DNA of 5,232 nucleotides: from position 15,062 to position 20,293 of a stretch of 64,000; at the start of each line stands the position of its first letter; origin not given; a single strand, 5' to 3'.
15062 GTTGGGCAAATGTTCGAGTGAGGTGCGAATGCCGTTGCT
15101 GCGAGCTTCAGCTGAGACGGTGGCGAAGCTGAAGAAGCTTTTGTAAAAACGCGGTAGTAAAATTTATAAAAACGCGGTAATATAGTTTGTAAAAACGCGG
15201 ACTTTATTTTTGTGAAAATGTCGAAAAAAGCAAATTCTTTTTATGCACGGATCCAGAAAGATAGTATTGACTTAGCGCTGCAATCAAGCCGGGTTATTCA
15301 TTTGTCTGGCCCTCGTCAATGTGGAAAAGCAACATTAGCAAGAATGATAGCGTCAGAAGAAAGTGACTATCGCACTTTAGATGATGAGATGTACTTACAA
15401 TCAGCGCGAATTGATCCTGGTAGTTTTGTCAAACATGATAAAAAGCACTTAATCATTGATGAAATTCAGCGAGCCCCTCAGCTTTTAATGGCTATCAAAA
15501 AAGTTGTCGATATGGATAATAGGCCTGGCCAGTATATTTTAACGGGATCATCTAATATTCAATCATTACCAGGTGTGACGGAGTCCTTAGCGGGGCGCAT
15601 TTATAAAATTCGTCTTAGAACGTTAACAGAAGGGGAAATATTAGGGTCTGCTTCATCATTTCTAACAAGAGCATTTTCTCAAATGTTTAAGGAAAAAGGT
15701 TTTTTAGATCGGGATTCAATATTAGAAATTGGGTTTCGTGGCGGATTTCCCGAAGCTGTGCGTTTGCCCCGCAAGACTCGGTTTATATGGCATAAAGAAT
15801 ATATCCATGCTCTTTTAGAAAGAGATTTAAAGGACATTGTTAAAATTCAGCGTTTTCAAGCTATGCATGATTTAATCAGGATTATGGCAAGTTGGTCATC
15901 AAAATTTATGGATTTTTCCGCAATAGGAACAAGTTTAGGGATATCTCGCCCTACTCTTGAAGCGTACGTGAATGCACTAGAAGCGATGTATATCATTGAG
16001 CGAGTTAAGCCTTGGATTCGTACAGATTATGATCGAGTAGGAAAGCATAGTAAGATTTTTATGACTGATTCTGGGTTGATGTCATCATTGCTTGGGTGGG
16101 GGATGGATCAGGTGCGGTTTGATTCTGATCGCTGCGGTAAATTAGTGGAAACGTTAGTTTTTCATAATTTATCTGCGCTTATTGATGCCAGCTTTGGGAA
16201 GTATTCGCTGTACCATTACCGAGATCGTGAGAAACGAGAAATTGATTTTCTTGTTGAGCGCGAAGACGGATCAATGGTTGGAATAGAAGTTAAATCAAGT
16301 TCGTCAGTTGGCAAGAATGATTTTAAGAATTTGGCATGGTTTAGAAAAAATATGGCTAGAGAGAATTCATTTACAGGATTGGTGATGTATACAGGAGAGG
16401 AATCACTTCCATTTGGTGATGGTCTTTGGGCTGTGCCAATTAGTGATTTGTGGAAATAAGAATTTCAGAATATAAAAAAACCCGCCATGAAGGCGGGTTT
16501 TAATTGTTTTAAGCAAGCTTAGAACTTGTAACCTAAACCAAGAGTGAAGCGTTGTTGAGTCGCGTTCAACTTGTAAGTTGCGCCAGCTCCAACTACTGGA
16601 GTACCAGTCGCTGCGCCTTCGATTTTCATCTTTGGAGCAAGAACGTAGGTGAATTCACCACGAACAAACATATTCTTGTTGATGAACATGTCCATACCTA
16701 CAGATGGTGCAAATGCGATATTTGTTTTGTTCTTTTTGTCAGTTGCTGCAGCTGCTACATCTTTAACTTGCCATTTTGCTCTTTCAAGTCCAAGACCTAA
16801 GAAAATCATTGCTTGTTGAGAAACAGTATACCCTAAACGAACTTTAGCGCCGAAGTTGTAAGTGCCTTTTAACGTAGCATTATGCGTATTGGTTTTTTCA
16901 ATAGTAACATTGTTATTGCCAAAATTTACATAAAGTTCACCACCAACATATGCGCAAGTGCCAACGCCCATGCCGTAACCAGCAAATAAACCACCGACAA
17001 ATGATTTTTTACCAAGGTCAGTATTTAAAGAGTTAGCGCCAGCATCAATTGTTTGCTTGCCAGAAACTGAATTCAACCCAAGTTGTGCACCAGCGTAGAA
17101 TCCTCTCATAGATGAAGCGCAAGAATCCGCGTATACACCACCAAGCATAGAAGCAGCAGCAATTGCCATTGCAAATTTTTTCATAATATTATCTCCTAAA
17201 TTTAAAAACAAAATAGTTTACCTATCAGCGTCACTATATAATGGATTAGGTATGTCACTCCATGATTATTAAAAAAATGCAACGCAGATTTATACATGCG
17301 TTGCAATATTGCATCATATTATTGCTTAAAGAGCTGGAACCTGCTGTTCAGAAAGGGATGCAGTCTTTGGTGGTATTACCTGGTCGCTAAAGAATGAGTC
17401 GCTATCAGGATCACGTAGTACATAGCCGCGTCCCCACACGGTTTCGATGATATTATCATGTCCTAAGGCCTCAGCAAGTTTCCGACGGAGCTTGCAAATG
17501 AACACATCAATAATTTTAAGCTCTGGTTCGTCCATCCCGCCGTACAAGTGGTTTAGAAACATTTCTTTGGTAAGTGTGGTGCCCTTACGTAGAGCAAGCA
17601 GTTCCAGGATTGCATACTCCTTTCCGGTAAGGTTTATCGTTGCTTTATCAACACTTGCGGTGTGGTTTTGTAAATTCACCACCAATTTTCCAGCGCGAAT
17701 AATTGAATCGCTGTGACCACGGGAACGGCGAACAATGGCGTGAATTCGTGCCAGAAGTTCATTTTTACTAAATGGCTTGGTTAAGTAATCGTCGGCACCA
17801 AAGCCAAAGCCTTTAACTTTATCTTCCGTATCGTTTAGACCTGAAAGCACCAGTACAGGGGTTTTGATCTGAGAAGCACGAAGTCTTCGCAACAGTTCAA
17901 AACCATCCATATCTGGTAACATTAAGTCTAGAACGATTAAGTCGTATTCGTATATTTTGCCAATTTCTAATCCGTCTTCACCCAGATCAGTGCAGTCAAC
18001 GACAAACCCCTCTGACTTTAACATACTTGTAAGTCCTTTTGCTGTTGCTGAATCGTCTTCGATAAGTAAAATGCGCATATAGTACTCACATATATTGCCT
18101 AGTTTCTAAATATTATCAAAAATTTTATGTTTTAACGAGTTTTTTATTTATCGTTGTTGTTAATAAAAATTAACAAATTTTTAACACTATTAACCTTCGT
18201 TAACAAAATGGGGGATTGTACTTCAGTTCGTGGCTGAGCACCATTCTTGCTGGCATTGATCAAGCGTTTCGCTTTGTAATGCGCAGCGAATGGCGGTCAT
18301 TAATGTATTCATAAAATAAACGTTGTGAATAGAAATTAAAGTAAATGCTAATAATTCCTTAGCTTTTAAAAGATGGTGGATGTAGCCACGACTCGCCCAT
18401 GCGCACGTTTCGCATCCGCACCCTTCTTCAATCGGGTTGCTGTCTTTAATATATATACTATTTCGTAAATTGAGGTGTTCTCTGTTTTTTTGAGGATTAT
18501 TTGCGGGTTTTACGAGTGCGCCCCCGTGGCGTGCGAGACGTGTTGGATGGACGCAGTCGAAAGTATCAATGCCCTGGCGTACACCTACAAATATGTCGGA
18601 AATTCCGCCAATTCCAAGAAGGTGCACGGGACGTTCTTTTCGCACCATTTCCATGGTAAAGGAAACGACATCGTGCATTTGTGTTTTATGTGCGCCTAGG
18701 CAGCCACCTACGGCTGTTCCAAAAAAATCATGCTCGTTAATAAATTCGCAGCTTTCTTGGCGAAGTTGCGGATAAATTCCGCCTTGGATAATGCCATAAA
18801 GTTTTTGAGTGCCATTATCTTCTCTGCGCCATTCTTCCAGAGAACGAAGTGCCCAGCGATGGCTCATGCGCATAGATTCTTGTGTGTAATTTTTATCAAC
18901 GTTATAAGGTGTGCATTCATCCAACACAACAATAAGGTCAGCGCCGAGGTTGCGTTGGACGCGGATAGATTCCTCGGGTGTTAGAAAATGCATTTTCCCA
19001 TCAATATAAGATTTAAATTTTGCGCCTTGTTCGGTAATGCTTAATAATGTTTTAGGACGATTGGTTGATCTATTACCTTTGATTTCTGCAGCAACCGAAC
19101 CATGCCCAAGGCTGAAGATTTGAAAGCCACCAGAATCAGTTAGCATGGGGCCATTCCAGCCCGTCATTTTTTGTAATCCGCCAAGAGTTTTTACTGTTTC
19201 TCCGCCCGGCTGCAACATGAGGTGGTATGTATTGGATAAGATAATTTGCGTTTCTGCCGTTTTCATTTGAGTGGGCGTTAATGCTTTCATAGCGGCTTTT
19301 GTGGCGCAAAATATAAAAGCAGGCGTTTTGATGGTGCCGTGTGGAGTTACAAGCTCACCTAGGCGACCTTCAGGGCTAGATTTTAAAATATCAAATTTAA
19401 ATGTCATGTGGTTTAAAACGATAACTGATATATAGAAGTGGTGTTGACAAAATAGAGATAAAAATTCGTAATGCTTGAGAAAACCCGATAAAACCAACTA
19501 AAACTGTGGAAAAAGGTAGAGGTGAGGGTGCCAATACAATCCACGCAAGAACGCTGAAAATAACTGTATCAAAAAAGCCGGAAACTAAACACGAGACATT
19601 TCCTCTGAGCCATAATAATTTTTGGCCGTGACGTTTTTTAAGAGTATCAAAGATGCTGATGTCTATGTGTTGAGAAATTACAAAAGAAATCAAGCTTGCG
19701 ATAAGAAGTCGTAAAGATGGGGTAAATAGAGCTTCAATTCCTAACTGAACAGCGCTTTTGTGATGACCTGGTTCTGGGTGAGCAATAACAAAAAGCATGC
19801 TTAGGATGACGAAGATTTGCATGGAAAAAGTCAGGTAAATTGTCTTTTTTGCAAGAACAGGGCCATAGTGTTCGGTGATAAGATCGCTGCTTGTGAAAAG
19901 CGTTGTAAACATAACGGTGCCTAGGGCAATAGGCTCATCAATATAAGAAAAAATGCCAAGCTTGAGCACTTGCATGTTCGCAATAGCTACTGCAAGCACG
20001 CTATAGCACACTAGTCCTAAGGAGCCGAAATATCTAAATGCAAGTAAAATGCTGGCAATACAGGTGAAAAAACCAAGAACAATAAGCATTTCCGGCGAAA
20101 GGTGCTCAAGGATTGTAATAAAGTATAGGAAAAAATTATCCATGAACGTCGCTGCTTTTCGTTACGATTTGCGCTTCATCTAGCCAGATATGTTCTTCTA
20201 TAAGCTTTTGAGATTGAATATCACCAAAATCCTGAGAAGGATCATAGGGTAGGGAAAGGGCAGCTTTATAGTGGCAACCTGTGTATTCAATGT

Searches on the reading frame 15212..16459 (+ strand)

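Call 51: search_protein_families(library=pfam, proteins=[window:15212-16459:+], max_evalue=0.00001)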
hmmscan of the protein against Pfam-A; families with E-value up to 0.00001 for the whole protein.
window:15212-16459:+ (415 aa): 2 families
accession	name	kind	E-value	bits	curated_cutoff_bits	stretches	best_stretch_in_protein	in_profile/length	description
PF13635.12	DUF4143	-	2.9e-35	121.8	28.1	1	203-363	1-160/160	Domain of unknown function (DUF4143)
PF13173.12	AAA_14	-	2.7e-23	82.8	27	1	26-144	2-129/129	AAA domain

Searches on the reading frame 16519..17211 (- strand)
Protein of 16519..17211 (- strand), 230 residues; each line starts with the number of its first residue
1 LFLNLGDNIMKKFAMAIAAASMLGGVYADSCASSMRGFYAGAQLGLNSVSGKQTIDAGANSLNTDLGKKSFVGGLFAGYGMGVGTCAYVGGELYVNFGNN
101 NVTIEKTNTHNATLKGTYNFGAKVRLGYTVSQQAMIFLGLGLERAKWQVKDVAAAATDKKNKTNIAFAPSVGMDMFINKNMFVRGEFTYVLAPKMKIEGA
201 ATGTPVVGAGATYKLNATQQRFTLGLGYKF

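Call 51: search_protein_families(library=pfam, proteins=[window:16519-17211:-], max_evalue=0.00001)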
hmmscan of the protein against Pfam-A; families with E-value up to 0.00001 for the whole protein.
window:16519-17211:- (230 aa): 1 family
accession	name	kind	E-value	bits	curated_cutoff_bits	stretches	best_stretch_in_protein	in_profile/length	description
PF13505.12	OMP_b-brl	-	1.8e-14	54.7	28.7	1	18-230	3-175/175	Outer membrane protein beta-barrel domain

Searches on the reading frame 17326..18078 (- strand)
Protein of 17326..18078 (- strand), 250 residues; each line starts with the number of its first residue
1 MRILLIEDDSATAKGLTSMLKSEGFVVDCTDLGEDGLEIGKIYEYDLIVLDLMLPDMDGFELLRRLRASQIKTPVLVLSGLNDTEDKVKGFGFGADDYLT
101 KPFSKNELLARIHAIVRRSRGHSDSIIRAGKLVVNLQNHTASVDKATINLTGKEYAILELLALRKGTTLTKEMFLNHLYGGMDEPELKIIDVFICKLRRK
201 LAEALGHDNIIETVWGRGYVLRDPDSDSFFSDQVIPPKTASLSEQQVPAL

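Call 51: search_protein_families(library=pfam, proteins=[window:17326-18078:-], max_evalue=0.00001)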
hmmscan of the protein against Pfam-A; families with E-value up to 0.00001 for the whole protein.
window:17326-18078:- (250 aa): 2 families
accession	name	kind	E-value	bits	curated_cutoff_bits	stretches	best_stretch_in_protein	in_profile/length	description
PF00072.30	Response_reg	-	2.8e-29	101.9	30.2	1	3-112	1-110/111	Response regulator receiver domain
PF00486.34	Trans_reg_C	-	1.4e-20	73.6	26.2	1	147-221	3-77/77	Transcriptional regulatory protein, C terminal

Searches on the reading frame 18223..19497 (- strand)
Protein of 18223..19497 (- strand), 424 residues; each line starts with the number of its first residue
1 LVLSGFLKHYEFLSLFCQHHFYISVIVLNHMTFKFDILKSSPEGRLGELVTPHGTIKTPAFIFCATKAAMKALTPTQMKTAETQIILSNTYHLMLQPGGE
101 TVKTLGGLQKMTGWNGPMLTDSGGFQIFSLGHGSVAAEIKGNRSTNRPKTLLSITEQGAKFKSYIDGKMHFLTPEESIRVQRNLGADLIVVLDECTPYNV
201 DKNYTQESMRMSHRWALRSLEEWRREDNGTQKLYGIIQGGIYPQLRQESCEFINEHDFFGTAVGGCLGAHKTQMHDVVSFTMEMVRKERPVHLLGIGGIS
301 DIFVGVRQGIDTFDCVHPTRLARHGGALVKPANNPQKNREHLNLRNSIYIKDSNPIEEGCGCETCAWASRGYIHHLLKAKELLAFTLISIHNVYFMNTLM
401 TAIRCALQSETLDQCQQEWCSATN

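Call 26: search_protein_families(library=pfam, proteins=[window:18223-19497:-])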
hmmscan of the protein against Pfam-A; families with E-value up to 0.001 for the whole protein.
window:18223-19497:- (424 aa): 1 family
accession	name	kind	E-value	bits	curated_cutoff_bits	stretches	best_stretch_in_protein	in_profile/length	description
PF01702.25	TGT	-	3.7e-122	408.3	26.3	1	44-422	3-354/357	Queuine tRNA-ribosyltransferase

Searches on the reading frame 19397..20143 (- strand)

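Call 51: search_protein_families(library=pfam, proteins=[window:19397-20143:-], max_evalue=0.00001)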
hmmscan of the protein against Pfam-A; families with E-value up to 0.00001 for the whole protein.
window:19397-20143:- (248 aa): 1 family
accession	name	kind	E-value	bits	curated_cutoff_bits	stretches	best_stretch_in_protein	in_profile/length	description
PF02592.20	Vut_1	-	6.2e-33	114.8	27.2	1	74-239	2-151/152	Putative vitamin uptake transporter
